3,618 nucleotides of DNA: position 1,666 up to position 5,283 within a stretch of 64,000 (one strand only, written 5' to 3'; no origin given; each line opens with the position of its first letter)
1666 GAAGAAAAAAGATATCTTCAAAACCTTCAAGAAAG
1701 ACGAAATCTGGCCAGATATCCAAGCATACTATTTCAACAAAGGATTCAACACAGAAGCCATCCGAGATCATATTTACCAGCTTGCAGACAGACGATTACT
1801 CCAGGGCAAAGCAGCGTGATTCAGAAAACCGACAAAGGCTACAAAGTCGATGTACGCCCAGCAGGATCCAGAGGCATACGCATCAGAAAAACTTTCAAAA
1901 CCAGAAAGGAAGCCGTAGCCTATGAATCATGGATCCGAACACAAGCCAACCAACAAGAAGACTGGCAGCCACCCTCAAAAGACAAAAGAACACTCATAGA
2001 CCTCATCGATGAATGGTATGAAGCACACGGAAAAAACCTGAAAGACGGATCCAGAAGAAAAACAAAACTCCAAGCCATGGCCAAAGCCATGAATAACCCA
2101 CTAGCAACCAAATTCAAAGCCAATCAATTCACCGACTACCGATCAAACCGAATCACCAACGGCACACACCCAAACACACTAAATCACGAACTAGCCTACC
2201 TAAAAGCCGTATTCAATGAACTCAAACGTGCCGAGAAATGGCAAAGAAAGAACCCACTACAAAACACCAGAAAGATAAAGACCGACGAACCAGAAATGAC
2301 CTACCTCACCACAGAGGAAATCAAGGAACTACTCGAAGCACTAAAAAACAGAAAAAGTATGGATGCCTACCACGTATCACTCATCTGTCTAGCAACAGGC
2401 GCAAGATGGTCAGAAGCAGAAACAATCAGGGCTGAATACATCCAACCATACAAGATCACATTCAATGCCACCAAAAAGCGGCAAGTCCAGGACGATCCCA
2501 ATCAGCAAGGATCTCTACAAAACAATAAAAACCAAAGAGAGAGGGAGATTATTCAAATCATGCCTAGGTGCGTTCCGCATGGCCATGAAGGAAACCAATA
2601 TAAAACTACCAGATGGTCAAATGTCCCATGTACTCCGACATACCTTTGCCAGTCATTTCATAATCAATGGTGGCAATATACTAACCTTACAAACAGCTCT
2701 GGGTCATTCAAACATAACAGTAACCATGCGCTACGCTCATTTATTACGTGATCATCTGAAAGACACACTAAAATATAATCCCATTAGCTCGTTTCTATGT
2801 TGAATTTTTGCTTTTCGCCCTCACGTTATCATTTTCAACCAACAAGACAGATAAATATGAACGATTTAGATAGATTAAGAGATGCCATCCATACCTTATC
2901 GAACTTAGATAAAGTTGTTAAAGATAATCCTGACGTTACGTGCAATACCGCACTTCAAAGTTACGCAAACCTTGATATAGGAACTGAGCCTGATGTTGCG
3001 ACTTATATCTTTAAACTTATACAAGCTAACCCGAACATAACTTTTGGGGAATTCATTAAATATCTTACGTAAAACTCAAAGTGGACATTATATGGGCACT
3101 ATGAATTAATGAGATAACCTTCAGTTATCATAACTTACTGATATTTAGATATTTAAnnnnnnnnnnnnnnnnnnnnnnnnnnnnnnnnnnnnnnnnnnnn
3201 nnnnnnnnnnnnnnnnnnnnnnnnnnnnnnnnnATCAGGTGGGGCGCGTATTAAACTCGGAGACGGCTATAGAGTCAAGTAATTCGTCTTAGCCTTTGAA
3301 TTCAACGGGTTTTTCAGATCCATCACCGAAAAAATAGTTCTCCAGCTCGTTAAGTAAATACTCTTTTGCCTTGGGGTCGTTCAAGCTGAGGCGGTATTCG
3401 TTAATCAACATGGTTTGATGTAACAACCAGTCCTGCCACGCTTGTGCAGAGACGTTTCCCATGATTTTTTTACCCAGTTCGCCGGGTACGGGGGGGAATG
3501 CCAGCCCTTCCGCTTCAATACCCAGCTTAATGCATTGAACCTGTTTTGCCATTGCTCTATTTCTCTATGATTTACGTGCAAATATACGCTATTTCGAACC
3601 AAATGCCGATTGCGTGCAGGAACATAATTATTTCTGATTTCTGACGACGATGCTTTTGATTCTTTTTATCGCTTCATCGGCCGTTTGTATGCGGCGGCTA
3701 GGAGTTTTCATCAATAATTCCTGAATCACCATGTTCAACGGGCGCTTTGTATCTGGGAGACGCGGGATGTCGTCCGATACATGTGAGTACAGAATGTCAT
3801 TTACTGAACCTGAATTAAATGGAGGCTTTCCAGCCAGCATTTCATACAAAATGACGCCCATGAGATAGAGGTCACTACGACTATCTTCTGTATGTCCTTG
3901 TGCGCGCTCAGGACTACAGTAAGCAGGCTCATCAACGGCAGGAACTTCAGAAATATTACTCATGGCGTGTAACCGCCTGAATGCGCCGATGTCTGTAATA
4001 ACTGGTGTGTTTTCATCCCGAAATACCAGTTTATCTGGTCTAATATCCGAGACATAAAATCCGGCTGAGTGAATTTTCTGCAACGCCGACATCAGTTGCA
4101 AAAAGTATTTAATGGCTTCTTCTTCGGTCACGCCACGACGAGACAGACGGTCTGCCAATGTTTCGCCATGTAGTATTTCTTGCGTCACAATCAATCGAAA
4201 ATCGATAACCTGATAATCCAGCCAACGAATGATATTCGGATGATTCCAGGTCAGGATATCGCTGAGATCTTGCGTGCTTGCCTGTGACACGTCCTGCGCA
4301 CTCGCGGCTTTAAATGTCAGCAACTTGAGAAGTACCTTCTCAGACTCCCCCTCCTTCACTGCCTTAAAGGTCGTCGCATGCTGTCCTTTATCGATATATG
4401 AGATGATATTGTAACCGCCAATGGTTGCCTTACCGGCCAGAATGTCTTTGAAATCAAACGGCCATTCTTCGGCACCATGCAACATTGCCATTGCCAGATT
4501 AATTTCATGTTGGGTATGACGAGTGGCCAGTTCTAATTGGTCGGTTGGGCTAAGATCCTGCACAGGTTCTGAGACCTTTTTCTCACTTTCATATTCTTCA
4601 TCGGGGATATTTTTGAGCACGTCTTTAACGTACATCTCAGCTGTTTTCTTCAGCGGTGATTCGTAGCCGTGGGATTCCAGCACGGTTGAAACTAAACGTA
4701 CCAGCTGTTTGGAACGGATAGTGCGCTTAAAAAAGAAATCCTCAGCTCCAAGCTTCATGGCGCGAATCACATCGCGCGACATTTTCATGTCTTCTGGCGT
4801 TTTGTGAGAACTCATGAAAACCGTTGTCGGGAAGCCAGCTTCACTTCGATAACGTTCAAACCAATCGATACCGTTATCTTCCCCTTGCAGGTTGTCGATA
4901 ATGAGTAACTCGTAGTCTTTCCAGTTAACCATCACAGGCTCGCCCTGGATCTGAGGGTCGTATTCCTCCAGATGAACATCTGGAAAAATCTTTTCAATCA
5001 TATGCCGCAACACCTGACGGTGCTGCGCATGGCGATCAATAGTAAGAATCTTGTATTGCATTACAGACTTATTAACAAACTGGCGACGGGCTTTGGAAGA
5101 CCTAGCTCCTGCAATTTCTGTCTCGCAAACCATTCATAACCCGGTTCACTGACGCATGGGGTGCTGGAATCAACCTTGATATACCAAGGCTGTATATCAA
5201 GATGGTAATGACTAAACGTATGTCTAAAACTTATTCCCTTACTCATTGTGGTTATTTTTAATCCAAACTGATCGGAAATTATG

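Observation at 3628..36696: Local expansion of eukaryote-like Ser/Thr kinases, three with N-terminal receiver-like domains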

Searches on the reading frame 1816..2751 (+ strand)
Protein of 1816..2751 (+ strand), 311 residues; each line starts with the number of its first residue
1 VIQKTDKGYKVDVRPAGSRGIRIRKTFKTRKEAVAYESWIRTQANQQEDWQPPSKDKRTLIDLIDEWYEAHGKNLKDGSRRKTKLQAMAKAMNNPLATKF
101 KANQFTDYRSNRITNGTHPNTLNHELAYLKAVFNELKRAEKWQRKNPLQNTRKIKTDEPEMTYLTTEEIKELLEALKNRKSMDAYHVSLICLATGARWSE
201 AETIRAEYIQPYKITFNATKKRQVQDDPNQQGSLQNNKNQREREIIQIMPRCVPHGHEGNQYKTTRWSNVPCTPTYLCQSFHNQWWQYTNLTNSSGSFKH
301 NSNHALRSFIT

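Call 4: search_protein_families(library=pfam, proteins=[window:1816-2751:+], max_evalue=0.001)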
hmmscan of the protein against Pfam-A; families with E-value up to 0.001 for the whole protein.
window:1816-2751:+ (311 aa): 1 family
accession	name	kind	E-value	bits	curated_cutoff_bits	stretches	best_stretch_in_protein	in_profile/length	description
PF24624.1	Int_N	-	3.4e-38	130.8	27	1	56-155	1-100/100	Phage integrase, N-terminal domain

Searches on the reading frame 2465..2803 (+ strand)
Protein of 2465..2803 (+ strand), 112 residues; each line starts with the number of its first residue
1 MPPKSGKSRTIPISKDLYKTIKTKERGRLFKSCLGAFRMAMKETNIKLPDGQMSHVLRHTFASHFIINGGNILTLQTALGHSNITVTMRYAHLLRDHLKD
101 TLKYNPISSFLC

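Call 95: search_protein_families(library=pfam, proteins=[window:2465-2803:+], max_evalue=0.001)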
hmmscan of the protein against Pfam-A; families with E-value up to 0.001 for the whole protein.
window:2465-2803:+ (112 aa): 1 family
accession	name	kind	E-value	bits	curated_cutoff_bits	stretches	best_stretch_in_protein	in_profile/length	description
PF00589.27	Phage_integrase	-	1.6e-14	54.5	27.1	1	5-94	63-169/172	Phage integrase family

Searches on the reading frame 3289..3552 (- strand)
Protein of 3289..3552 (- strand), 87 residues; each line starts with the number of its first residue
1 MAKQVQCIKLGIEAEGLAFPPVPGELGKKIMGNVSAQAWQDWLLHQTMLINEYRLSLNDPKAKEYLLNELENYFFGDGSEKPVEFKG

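Call 95: search_protein_families(library=pfam, proteins=[window:3289-3552:-], max_evalue=0.001)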
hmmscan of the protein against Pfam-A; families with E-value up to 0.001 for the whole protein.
window:3289-3552:- (87 aa): 1 family
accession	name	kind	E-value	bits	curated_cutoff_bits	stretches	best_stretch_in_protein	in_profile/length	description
PF04362.19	Iron_traffic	-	3.8e-35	120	27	1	1-86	1-86/88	Bacterial Fe(2+) trafficking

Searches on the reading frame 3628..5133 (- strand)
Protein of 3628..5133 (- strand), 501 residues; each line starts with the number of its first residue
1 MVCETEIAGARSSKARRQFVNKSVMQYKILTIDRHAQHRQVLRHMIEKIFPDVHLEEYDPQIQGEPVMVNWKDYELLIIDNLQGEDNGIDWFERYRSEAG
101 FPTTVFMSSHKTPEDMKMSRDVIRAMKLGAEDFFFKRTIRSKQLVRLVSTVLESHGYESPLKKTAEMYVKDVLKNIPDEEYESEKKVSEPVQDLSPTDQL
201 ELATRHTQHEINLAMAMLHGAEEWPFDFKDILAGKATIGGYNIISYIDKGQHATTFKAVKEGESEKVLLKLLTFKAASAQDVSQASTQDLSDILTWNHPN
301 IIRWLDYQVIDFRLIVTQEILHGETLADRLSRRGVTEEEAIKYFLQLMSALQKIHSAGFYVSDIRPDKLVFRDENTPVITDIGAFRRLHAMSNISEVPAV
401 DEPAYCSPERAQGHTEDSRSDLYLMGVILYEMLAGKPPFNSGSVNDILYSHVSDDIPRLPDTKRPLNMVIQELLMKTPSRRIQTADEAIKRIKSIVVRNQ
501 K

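Call 3: search_protein_families(library=pfam, proteins=[window:3628-5133:-], max_evalue=0.01)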
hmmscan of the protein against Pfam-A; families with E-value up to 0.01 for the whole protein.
window:3628-5133:- (501 aa): 3 families
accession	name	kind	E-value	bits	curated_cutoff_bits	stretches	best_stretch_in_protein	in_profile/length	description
PF00069.31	Pkinase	-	3.5e-30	105.7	31.7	1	242-488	2-257/263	Protein kinase domain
PF07714.23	PK_Tyr_Ser-Thr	-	2.9e-15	56.7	23.1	1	247-483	7-250/258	Protein tyrosine and serine/threonine kinase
PF00072.30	Response_reg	-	0.0002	21.9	30.2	1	29-144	1-106/111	Response regulator receiver domain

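Call 66: search_protein_representatives(protein=window:3628-5061:-)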
Query: 477 residues. Proteins with E-value up to 0.001 (for the whole library): 651840; up to 1e-10: 253134; up to 1e-30: 1097. The best 150 are listed.
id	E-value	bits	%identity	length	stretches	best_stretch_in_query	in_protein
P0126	5.2e-207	704.9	65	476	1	1-471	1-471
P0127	2.6e-117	409.2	46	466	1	3-471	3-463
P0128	6.0e-102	358.6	40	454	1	1-468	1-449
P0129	2.5e-94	333.5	39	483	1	2-472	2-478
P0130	2.1e-92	327.1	38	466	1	1-469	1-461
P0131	7.5e-91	322.0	38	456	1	1-468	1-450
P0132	1.5e-89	317.7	39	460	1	3-471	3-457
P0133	9.6e-80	285.4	35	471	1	1-469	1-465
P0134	7.6e-75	269.3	41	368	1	98-469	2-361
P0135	8.2e-71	256.0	33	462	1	3-466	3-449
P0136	2.4e-68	247.8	25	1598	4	243-468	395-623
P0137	1.2e-67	245.6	32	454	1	5-467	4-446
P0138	8.4e-67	242.8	28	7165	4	203-473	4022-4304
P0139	8.0e-63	229.6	24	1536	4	211-453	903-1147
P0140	1.1e-61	225.9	27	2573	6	169-470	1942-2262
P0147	3.0e-54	201.4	32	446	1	4-469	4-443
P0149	2.7e-53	198.2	31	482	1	3-464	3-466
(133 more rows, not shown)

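Call 77: search_protein_families(library=ncbifam, proteins=[window:3628-5061:-], max_evalue=0.001)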
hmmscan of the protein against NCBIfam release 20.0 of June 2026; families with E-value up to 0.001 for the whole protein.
window:3628-5061:- (477 aa): 10 families
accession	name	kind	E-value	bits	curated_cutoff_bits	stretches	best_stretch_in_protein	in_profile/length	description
NF033483.0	PknB_PASTA_kin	equivalog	8.7e-34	117.5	450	1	215-474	7-271/563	Stk1 family PASTA domain-containing Ser/Thr kinase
NF047741.1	antiphage_MADS6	equivalog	2.1e-28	99.2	460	2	291-474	274-463/612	methylation-associated defense system protein kinase MAD6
NF052427.1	StpK7MSMEG_1200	equivalog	1e-23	83.7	900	1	213-465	5-262/601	serine/threonine protein kinase StpK7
TIGR03903.1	TOMM_kin_cyc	equivalog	1.1e-20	73.2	705.75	1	241-471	4-247/1267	TOMM system kinase/cyclase fusion protein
NF038150.1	lanthi_synth_IV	equivalog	2.2e-13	49.4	650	1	302-468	280-453/851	class IV lanthionine synthetase LanL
NF033442.0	BREX_PglW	equivalog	3.2e-09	35.1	990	1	209-350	506-645/1391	BREX system serine/threonine kinase PglW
NF053615.1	SerThrKinAfsKStmc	equivalog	2.1e-08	33.3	1300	1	323-456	121-253/809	protein serine/threonine kinase AfsK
NF009651.0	PRK13184.1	equivalog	1.4e-07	29.9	839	1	320-470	119-289/932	serine/threonine-protein kinase PknD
NF058632.1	SerThrKinPrkT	equivalog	0.00057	19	280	0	293-350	98-153/322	serine/threonine protein kinase PrkT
NF053854.1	RespRegPhoBBctds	equivalog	0.00071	19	270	0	41-134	33-121/225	two-component system response regulator PhoB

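Call 79: find_encoding_contigs(protein=P0126, flank=10000, max_places=2)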
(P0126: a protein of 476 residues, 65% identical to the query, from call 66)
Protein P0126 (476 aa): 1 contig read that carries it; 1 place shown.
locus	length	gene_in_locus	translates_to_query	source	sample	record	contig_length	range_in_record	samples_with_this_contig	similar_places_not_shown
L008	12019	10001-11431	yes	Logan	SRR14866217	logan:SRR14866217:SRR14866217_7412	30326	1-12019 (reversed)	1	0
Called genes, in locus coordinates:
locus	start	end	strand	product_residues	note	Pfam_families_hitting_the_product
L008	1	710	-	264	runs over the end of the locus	PF05690:ThiG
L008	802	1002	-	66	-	PF02597:ThiS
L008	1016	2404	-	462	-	PF00133:tRNA-synt_1 (faint), PF01406:tRNA-synt_1e, PF01921:tRNA-synt_1f (faint), PF09334:tRNA-synt_1g (weak), PF09190:DALR_2, PF23493:CysS_C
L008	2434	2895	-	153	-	PF01502:PRA-CH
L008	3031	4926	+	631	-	PF00069:Pkinase, PF01636:APH (faint), PF07714:PK_Tyr_Ser-Thr, PF03109:ABC1 (weak)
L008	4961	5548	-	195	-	PF05175:MTS, PF06325:PrmA, PF02390:Methyltransf_4 (weak), PF13847:Methyltransf_31, PF13649:Methyltransf_25 (weak)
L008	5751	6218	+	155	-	PF08534:Redoxin, PF00578:AhpC-TSA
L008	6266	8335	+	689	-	PF05170:AsmA, PF05359:DUF748, PF13116:YhdP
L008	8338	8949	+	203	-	-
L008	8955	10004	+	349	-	PF00730:HhH-GPD, PF00633:HHH, PF14815:NUDIX_4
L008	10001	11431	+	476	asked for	PF00072:Response_reg (faint), PF00069:Pkinase, PF07714:PK_Tyr_Ser-Thr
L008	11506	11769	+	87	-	PF04362:Iron_traffic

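Call 89: find_encoding_contigs(protein=P0147, flank=6000, max_places=3)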
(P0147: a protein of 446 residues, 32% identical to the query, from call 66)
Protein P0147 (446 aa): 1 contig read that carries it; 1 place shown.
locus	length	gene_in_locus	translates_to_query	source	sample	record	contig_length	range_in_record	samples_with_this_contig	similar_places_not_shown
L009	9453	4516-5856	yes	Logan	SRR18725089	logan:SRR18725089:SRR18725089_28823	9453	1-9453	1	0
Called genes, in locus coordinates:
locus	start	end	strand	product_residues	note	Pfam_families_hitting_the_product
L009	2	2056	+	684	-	?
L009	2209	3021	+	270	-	PF10972:CsiV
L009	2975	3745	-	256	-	PF01048:PNP_UDP_1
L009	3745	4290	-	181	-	PF00156:Pribosyltran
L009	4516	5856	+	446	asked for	PF00072:Response_reg, PF03109:ABC1 (faint), PF00069:Pkinase, PF07714:PK_Tyr_Ser-Thr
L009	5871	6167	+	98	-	PF03992:ABM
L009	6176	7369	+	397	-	PF00465:Fe-ADH, PF13685:Fe-ADH_2, PF25137:ADH_Fe_C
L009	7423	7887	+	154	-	PF00581:Rhodanese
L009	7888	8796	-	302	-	PF00561:Abhydrolase_1, PF12146:Hydrolase_4, PF12697:Abhydrolase_6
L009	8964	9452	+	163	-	?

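Call 90: find_encoding_contigs(protein=P0149, flank=6000, max_places=3)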
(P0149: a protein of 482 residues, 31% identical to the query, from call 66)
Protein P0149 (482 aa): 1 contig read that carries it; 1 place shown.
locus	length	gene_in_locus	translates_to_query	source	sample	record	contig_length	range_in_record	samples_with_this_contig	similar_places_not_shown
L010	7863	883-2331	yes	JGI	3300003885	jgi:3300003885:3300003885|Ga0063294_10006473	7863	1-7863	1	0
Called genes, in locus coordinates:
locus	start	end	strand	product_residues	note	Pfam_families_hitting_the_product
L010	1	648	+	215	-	?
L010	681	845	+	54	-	-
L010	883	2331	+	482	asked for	PF00072:Response_reg, PF00069:Pkinase, PF07714:PK_Tyr_Ser-Thr, PF03109:ABC1 (weak)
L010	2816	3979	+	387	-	PF00072:Response_reg, PF00069:Pkinase, PF07714:PK_Tyr_Ser-Thr, PF03109:ABC1 (weak), PF01636:APH (weak)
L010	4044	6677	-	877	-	PF12729:4HB_MCP_1, PF00512:HisKA, PF02518:HATPase_c, PF00072:Response_reg, PF01627:Hpt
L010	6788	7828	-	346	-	PF04055:Radical_SAM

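Call 96: find_encoding_contigs(protein=P0127, flank=10000, max_places=2)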
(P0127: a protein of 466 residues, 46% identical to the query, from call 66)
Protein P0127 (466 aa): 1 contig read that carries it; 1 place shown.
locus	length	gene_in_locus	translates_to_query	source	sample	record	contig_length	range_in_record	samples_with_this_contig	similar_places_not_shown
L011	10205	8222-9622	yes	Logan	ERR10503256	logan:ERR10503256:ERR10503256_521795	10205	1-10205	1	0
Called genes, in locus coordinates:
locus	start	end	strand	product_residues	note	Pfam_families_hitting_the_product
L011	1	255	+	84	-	?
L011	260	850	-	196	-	PF05175:MTS, PF02475:TRM5-TYW2_MTfase (weak), PF13489:Methyltransf_23 (weak), PF06325:PrmA, PF02390:Methyltransf_4 (weak), PF13847:Methyltransf_31, PF08242:Methyltransf_12 (faint), PF13649:Methyltransf_25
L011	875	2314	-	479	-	PF03600:CitMHS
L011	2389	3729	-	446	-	PF00072:Response_reg, PF00990:GGDEF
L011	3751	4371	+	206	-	PF00578:AhpC-TSA, PF08534:Redoxin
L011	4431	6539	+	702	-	PF05170:AsmA, PF05359:DUF748, PF13116:YhdP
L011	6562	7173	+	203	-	-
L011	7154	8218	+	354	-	PF00730:HhH-GPD, PF00633:HHH, PF14815:NUDIX_4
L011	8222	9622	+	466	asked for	PF00072:Response_reg, PF00069:Pkinase, PF07714:PK_Tyr_Ser-Thr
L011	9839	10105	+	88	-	PF04362:Iron_traffic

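Call 97: find_encoding_contigs(protein=P0133, flank=10000, max_places=2)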
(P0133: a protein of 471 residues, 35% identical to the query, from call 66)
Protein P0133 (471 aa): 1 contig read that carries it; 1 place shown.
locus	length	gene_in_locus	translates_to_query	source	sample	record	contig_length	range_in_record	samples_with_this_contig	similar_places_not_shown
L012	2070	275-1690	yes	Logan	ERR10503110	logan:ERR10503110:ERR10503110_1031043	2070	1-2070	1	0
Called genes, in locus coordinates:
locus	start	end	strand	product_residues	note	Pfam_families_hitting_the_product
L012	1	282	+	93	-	?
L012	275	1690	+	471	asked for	PF00069:Pkinase, PF07714:PK_Tyr_Ser-Thr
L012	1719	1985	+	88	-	PF04362:Iron_traffic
